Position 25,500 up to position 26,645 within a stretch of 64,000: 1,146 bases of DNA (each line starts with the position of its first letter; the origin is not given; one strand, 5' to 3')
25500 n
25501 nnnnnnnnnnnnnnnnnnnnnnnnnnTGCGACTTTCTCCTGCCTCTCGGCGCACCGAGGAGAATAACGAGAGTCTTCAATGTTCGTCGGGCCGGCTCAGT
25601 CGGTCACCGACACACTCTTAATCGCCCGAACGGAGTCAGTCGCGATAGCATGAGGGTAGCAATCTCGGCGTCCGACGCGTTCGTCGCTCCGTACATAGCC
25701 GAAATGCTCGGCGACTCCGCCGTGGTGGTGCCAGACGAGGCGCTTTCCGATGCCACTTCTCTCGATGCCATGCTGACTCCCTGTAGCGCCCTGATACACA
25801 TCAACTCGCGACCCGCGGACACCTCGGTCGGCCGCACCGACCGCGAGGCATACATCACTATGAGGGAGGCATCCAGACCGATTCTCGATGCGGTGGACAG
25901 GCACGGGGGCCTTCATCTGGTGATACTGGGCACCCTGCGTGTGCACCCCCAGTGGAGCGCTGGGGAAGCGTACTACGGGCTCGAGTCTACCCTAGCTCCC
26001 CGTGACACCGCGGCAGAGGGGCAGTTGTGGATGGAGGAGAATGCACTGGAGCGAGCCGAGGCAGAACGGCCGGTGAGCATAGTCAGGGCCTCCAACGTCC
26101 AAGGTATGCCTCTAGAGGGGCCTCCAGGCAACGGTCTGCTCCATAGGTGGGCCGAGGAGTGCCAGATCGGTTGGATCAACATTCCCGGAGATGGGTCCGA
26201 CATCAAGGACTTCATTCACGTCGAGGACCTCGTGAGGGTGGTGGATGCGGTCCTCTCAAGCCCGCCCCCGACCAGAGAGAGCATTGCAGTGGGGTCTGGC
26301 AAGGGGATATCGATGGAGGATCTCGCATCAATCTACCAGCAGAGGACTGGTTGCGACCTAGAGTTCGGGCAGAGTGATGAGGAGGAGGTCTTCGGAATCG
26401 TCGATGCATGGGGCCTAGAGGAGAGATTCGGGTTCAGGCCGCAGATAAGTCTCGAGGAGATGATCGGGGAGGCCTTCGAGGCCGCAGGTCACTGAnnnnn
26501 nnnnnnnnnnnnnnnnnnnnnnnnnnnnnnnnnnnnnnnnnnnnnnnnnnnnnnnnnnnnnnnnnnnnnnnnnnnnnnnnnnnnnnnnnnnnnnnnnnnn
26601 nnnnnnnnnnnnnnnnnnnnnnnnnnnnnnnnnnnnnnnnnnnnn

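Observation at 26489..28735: Cytoplasmic-looking archaeal protein combining two canonical EF-hands, a WW-like motif and two SKICH-like modules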

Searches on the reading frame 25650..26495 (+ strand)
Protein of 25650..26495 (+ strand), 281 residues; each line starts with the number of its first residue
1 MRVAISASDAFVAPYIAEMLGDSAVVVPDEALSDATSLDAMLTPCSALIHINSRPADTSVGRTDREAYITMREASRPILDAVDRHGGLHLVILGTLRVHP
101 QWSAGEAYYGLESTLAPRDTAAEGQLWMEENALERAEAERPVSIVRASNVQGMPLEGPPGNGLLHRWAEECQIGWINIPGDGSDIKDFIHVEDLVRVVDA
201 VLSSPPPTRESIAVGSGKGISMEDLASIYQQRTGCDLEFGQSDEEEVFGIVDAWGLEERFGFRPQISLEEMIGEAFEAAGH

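Call 72: search_protein_families(library=pfam, proteins=[window:25650-26495:+], max_evalue=0.00001)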
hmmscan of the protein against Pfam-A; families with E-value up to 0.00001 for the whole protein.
window:25650-26495:+ (281 aa): 1 family
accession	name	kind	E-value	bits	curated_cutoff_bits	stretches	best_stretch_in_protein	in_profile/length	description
PF01370.27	Epimerase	-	4e-08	33.4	20.9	1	32-205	50-228/240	NAD dependent epimerase/dehydratase family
